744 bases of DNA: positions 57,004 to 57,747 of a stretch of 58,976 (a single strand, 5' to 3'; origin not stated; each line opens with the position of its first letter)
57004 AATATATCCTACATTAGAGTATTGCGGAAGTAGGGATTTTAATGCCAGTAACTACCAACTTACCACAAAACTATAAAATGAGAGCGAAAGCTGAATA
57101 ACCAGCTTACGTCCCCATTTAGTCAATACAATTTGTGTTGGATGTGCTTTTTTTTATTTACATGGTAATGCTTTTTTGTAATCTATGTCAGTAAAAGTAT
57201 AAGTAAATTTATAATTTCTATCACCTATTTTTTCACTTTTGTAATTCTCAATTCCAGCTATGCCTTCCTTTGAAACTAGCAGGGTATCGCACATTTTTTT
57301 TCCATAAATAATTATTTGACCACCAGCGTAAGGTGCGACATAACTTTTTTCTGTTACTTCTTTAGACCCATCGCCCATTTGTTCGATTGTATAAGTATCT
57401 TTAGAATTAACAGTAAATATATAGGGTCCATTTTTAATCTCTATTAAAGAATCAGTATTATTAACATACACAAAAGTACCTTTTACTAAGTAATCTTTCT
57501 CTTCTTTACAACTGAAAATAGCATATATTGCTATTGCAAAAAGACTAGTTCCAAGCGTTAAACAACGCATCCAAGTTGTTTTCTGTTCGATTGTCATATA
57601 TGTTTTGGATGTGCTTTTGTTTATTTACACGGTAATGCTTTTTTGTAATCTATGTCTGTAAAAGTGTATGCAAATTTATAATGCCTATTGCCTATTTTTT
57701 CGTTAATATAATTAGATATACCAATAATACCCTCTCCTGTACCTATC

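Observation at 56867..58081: A cargo-carrying derivative of the MITE: a 1195-bp element with a perfect 10-bp target duplication and two lipoprotein genes, inserted between tyrS and holA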

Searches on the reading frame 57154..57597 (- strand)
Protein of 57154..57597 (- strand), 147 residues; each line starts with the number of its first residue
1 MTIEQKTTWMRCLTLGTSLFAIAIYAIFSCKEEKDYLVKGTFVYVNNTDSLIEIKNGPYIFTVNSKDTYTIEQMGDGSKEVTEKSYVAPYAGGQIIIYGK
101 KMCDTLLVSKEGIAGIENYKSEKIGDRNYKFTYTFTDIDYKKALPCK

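Call 7: search_protein_families(library=pfam, proteins=[window:57154-57597:-], max_evalue=0.1)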
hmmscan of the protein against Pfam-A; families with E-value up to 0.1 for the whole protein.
window:57154-57597:- (147 aa): 0 families

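Call 9: find_encoding_contigs(protein=window:57154-57597:-, flank=6000, max_places=8)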
Protein window:57154-57597:- (147 aa): 3 contigs read that carry it; 3 places shown.
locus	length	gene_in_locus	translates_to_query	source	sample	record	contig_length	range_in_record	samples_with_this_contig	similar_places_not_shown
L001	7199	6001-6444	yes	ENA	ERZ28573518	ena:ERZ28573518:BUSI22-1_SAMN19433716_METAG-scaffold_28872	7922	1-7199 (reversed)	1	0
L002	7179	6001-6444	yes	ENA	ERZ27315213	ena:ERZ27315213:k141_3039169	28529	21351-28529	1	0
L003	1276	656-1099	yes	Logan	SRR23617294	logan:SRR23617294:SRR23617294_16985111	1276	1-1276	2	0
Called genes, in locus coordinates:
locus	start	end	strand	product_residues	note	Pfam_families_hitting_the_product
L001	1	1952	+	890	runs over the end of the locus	?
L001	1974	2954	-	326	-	PF00005:ABC_tran, PF13304:AAA_21 (faint)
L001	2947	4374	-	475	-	PF07690:MFS_1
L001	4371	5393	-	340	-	PF13177:DNA_pol3_delta2 (faint), PF06144:DNA_pol3_delta, PF21694:DNA_pol3_delta_C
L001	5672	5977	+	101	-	-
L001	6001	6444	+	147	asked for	-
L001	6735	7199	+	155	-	?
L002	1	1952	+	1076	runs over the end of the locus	PF01433:Peptidase_M1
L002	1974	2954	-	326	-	PF00005:ABC_tran, PF13304:AAA_21 (faint)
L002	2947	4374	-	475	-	PF07690:MFS_1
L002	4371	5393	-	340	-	PF13177:DNA_pol3_delta2 (faint), PF06144:DNA_pol3_delta, PF21694:DNA_pol3_delta_C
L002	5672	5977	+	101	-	-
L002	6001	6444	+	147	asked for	-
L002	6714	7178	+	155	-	?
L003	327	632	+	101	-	-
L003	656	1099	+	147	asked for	-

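Call 10: find_homologous_proteins(query=window:57154-57597:-, max_evalue=0.001)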
Query window:57154-57597:- (147 aa): 9 proteins with E <= 0.001 among 21 candidates.
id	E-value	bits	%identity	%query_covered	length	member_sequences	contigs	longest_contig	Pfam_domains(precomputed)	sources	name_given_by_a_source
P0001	1.1e-92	325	100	100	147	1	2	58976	-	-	-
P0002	9.0e-65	235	72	97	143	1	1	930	-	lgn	-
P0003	7.9e-61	222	68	99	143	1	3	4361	-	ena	-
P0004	7.3e-54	200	70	87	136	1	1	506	-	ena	-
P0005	2.0e-51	192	59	97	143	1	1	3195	-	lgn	-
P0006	2.2e-43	166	56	97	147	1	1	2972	-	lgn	-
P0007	2.9e-43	165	54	99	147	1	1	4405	-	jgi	jgi:hypothetical protein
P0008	2.6e-35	139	61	73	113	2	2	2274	-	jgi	jgi:hypothetical protein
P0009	1.2e-13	69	37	99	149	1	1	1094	-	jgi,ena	-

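Call 11: find_encoding_contigs(protein=P0003, flank=5000, max_places=4)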
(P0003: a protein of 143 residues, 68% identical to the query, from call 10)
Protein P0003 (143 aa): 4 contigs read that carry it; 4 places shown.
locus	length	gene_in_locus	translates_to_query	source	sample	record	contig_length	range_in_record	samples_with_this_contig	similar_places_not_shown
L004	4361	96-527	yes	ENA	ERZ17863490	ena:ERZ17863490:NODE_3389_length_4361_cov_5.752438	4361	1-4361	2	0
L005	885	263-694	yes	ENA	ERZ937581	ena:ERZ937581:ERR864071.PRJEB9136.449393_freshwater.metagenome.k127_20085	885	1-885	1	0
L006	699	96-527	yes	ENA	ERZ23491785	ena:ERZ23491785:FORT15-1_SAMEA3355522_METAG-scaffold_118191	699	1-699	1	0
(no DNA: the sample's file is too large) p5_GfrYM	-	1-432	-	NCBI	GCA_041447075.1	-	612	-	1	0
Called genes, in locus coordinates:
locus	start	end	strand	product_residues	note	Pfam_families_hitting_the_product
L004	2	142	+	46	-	?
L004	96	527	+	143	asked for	-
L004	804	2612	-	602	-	PF07719:TPR_2 (faint), PF13174:TPR_6 (faint), PF13181:TPR_8 (faint), PF13428:TPR_14 (faint), PF13432:TPR_16 (faint), PF14559:TPR_19 (faint)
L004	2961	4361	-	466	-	?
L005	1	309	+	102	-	?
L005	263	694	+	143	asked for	-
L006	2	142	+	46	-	?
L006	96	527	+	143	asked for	-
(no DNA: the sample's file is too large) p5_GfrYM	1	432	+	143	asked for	?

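Call 12: find_encoding_contigs(protein=P0007, flank=5000, max_places=4)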
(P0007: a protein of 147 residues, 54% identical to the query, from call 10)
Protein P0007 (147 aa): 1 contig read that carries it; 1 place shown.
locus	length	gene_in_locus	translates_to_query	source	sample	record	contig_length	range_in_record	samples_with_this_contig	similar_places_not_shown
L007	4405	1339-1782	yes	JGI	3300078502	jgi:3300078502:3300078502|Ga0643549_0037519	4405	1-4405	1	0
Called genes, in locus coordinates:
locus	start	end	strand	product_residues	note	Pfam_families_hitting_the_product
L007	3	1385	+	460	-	?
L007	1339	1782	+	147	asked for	-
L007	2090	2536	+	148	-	-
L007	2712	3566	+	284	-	PF01618:MotA_ExbB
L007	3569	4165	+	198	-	PF02472:ExbD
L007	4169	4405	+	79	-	?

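Call 13: find_encoding_contigs(protein=P0005, flank=5000, max_places=4)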
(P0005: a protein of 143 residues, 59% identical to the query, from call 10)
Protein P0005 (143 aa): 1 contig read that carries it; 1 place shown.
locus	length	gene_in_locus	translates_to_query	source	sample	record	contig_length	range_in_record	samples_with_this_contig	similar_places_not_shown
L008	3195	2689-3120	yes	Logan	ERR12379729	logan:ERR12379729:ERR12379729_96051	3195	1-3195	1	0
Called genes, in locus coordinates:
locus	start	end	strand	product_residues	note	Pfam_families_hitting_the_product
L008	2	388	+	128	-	?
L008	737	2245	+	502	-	-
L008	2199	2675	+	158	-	-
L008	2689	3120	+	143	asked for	-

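Call 14: find_encoding_contigs(protein=P0006, flank=5000, max_places=4)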
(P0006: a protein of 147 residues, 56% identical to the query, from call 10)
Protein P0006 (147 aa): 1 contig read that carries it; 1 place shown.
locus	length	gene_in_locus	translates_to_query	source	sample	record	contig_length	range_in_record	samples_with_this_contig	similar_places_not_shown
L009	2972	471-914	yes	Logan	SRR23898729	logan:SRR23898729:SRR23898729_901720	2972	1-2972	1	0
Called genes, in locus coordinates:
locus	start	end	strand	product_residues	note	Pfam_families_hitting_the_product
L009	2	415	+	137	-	?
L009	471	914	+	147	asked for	-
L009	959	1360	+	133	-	-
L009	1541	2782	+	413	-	PF03009:GDPD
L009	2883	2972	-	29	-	?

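Call 29: find_related_loci(query=A1, collection=metagenome_contigs, flank=4000)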
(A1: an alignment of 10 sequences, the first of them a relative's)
Query A1 (147 aa) in metagenome_contigs; peptide patterns used: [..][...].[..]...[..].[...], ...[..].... (x = any residue, [..] = any of these).
214 stretches matched a pattern; 25 encode a relative of the query (tblastn E <= 1e-3); 23 distinct loci.
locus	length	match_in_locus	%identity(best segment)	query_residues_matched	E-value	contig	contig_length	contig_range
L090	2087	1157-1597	55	3-147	3e-50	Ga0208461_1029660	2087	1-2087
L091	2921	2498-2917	56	3-140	2e-47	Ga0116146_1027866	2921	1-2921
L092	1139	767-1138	60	1-126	1e-48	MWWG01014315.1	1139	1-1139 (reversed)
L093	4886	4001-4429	39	5-146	4e-24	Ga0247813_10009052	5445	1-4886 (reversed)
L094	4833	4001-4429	38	5-146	7e-24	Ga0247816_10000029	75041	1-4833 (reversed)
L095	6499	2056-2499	35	1-146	3e-22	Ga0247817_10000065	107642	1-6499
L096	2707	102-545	35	1-146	3e-22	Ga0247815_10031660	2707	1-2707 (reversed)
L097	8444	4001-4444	35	1-146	3e-22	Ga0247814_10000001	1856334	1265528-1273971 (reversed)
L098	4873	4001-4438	34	5-146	7e-21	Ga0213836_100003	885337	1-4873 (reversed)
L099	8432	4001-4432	37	1-146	2e-20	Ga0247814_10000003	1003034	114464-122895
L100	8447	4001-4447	34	1-146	2e-20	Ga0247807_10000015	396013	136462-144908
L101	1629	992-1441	32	1-146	9e-19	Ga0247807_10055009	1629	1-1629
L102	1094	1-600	37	1-146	8e-19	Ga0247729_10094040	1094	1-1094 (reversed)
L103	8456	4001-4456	34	1-146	2e-17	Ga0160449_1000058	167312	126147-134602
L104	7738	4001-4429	34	5-147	3e-17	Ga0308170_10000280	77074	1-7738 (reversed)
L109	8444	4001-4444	33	1-146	2e-14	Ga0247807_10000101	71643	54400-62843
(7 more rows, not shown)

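Call 39: find_homologous_proteins(query=A1, max_evalue=0.001)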
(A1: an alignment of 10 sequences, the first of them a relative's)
Query A1 (10 sequences) (147 aa, profile of the alignment): 162 proteins with E <= 0.001 among 924 candidates; the best 120 are listed.
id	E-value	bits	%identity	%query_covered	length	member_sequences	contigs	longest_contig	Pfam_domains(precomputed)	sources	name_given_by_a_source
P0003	1.6e-70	254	68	99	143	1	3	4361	-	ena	-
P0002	3.2e-70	253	72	97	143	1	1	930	-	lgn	-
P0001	2.9e-67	243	100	100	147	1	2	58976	-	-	-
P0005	3.2e-67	243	59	97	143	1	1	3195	-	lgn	-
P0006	7.6e-67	242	56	97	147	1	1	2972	-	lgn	-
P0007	3.8e-66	239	54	99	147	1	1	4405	-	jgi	jgi:hypothetical protein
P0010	3.8e-63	230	53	99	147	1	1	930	-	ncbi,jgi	jgi:hypothetical protein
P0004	1.3e-60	221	70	87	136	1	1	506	-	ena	-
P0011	1.7e-58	215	55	94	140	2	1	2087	-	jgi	-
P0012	2.5e-54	201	52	94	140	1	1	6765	-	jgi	jgi:hypothetical protein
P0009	2.3e-53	198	37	99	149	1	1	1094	-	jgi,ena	-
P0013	1.4e-52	195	53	97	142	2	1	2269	-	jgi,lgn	jgi:hypothetical protein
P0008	5.5e-52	193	61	73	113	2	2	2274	-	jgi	jgi:hypothetical protein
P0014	1.0e-51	193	48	99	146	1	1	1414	-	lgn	-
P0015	2.8e-49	185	45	99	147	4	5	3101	-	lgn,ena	-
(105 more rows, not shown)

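Call 42: search_protein_families(library=pfam, proteins=[L007:3-1385:+, L008:737-2245:+, L008:2199-2675:+, L009:959-1360:+, L007:2090-2536:+, L004:2961-4361:-], max_evalue=0.01)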
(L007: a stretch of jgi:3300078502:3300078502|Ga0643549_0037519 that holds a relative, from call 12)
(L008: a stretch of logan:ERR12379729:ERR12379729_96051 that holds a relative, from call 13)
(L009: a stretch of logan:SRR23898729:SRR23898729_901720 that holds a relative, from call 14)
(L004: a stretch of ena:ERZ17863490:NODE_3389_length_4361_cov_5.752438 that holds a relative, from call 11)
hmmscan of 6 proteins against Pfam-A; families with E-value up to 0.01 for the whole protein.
L007:3-1385:+ (460 aa): 0 families

L008:737-2245:+ (502 aa): 0 families

L008:2199-2675:+ (158 aa): 0 families

L009:959-1360:+ (133 aa): 0 families

L007:2090-2536:+ (148 aa): 0 families

L004:2961-4361:- (466 aa): 5 families
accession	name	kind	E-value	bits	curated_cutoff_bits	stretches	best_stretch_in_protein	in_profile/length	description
PF09912.14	DUF2141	-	4.2e-11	43.2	24.4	1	95-165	16-96/112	Uncharacterized protein conserved in bacteria (DUF2141)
PF14686.12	fn3_3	-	7.1e-06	26.2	24.4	1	112-140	27-55/75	Polysaccharide lyase family 4, domain II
PF13205.12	Big_5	-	2.5e-05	25.4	23.6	1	17-67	54-105/105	Bacterial Ig-like domain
PF07495.19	Y_Y_Y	-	0.0054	17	26.6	0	118-151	26-59/65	Y_Y_Y domain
PF13620.12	CarboxypepD_reg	-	0.0094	16.7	32.3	0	85-136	10-54/82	Carboxypeptidase regulatory-like domain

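Call 45: predict_structure(alignment_id=A2)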
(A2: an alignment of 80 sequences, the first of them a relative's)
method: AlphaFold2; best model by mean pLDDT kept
length: 147 residues; sequences in the alignment: 80
mean_pLDDT: 88.0   pTM: 0.72
mean pLDDT of the five models: 88.0, 87.8, 87.5, 86.9, 85.7
residues with pLDDT >= 90: 98; 70-90: 30; 50-70: 18; < 50: 1
segments of 3 or more residues with pLDDT < 50: none
pLDDT, mean of each block of 10 residues (from residue 1): 58 69 72 86 98 93 98 94 94 90 87 94 97 97 94
secondary structure, 60 per line:
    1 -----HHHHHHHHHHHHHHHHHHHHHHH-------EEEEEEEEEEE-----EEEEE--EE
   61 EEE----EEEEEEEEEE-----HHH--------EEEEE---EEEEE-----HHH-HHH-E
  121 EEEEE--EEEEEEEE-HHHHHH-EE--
elements in order: H6-28 E36-46 E52-56 E59-63 E68-77 E94-98 E102-106 E120-125 E128-135 H137-142

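Call 47: fold_search(model_id=the predicted structure, library=pdb)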
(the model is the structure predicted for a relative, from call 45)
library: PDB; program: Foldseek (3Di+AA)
matches with E <= 10: 836; with E <= 0.001: 0
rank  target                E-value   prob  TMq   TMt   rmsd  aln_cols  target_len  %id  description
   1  6myi_C                1.2e-02  0.69  0.27  0.28  14.6       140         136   11  Pleurotus ostreatus OstreolysinA (released 2019-02-13)
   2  6myk_B                1.3e-02  0.69  0.26  0.28  14.0       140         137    8  Pleurotus ostreatus OstreolysinA mutant E69A with Bis-Tris (released 2019-02-13)
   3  5v3s_B                1.4e-02  0.84  0.30  0.31   8.9       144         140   14  Crystal structure of IP-1A from Alcaligenes faecalis at 1.8A resolution (released 2017-06-14)
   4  4jox                  1.5e-02  0.66  0.26  0.31  13.0       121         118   11  Crystal structure of cry34Ab1 protein at 2.15 A resolution (released 2014-04-23)
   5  5z6d_A                1.6e-02  0.35  0.22  0.18  13.6       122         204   10  Crystal structure of Abundant Perithecial Protein (APP) from Neurospora crassa (released 2019-01-23)
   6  6myi_D                1.8e-02  0.60  0.27  0.29  14.3       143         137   10  Pleurotus ostreatus OstreolysinA (released 2019-02-13)
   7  6myj_A                1.9e-02  0.60  0.25  0.27  14.3       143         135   10  Pleurotus ostreatus OstreolysinA plus sphingomyelin (released 2019-02-13)
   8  5v3s_A                1.9e-02  0.44  0.23  0.23  14.1       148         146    9  Crystal structure of IP-1A from Alcaligenes faecalis at 1.8A resolution (released 2017-06-14)
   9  6myi_A                2.2e-02  0.57  0.27  0.28  14.4       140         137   10  Pleurotus ostreatus OstreolysinA (released 2019-02-13)
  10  6myj_B                2.3e-02  0.47  0.25  0.27  14.6       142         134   10  Pleurotus ostreatus OstreolysinA plus sphingomyelin (released 2019-02-13)
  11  9do6_A                2.5e-02  0.57  0.26  0.28  14.1       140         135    9  Membrane-spanning OlyA/PlyB pore complex focused refinement (released 2025-09-24)
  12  7ekz                  3.0e-02  0.75  0.30  0.27   9.9       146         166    9  Structural and functional insights into Hydra Actinoporin-Like Toxin 1 (HALT-1) (released 2022-02-16)
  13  1yko_B                3.3e-02  0.69  0.32  0.22  10.5       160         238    8  Protocatechuate 3,4-Dioxygenase Y408H mutant (released 2005-08-16)
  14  1ykm_B                3.3e-02  0.57  0.31  0.21   9.5       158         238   11  Protocatechuate 3,4-Dioxygenase Y408E mutant (released 2005-08-16)
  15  6myk_A                3.3e-02  0.54  0.27  0.28  14.4       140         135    9  Pleurotus ostreatus OstreolysinA mutant E69A with Bis-Tris (released 2019-02-13)
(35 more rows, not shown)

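Call 57: find_homologous_proteins(query=L002:4371-5393:-, max_evalue=1e-40)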
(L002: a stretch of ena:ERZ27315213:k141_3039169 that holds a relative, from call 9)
Query L002:4371-5393:- (340 aa): 7870 proteins with E <= 1e-40 among 8000 candidates; the best 120 are listed.
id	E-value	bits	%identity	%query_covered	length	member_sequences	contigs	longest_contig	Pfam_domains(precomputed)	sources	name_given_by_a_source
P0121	1.6e-214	729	100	100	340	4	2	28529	PF06144.20,PF21694.3,PF13177.13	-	-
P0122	9.2e-181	618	81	100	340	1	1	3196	PF06144.20,PF21694.3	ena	-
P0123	7.2e-172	589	80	100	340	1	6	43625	PF06144.20,PF21694.3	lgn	-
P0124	2.2e-158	545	73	100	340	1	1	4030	PF06144.20,PF21694.3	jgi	jgi:DNA polymerase III subunit delta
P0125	9.2e-156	536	72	100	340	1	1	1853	PF06144.20,PF21694.3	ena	-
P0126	1.2e-148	512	69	100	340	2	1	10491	PF06144.20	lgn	-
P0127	1.4e-148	512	69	100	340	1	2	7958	PF06144.20,PF21694.3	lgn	-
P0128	2.5e-147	508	69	100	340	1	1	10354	PF06144.20,PF21694.3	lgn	-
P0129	2.5e-146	505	68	100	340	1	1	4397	PF06144.20,PF21694.3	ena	-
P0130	7.1e-134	464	63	100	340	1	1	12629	PF06144.20,PF21694.3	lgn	-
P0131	2.4e-133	462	62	100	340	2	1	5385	PF06144.20,PF21694.3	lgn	-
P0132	4.3e-125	435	59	98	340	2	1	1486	PF06144.20,PF21694.3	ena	-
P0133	8.0e-124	431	58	98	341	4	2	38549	PF06144.20,PF21694.3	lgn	-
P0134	1.0e-122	427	56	99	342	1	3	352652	PF06144.20,PF21694.3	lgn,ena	-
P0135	6.5e-122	425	57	98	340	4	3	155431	PF06144.20,PF21694.3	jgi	-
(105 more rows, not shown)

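Call 58: find_encoding_contigs(protein=P0123, flank=6000, max_places=6)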
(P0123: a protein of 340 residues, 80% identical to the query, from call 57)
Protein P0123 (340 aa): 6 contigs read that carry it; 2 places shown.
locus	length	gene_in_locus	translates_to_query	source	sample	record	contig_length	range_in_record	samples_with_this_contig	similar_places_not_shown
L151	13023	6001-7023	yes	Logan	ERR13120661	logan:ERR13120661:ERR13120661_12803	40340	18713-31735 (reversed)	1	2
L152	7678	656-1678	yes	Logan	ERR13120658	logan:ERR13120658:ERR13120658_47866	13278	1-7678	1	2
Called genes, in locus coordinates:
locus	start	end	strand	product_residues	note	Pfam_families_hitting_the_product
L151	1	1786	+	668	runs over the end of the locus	PF02922:CBM_48, PF00128:Alpha-amylase, PF02806:Alpha-amylase_C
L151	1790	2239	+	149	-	-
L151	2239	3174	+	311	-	PF01261:AP_endonuc_2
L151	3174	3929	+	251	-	PF04338:DUF481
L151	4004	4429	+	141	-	-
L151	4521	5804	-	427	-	PF00579:tRNA-synt_1b, PF22421:SYY_C-terminal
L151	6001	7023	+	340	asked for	PF06144:DNA_pol3_delta, PF21694:DNA_pol3_delta_C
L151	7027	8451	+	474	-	PF07690:MFS_1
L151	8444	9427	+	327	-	PF00005:ABC_tran, PF02463:SMC_N (weak), PF13304:AAA_21 (faint)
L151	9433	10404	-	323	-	PF00535:Glycos_transf_2, PF10111:Glyco_tranf_2_2, PF13506:Glyco_transf_21 (faint), PF13641:Glyco_tranf_2_3, PF13632:Glyco_trans_2_3 (weak)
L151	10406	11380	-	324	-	PF00535:Glycos_transf_2, PF10111:Glyco_tranf_2_2, PF13641:Glyco_tranf_2_3 (weak)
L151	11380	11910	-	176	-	PF13858:DUF4199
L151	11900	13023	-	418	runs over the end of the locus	PF01979:Amidohydro_1, PF12890:DHOase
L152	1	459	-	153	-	?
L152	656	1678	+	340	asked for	PF06144:DNA_pol3_delta, PF21694:DNA_pol3_delta_C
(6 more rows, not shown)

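Call 59: find_encoding_contigs(protein=P0122, flank=6000, max_places=4)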
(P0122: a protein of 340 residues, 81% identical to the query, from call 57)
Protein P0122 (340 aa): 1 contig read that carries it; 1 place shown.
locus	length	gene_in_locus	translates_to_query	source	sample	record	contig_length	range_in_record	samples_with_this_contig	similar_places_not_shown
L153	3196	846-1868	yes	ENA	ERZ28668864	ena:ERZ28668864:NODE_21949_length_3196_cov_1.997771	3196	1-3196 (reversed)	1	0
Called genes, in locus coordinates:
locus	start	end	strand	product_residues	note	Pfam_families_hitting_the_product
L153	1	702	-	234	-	?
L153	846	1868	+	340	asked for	PF06144:DNA_pol3_delta, PF21694:DNA_pol3_delta_C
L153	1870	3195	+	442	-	?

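Call 67: find_encoding_contigs(protein=P0126, flank=4000, max_places=3)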
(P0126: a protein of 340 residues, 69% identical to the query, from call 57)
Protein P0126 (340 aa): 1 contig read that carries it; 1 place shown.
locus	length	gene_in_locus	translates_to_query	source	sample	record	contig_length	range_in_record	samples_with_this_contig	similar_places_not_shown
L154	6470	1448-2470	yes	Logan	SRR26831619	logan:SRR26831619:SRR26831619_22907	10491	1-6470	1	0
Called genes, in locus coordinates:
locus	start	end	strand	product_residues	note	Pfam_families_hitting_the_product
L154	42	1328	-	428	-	PF00579:tRNA-synt_1b, PF22421:SYY_C-terminal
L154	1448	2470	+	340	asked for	PF06144:DNA_pol3_delta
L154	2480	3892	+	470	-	PF07690:MFS_1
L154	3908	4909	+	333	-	PF00005:ABC_tran, PF13304:AAA_21 (faint)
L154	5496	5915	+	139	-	PF01381:HTH_3, PF12844:HTH_19, PF13443:HTH_26 (weak)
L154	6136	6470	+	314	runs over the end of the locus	PF13793:Pribosyltran_N, PF00156:Pribosyltran, PF14572:Pribosyl_synth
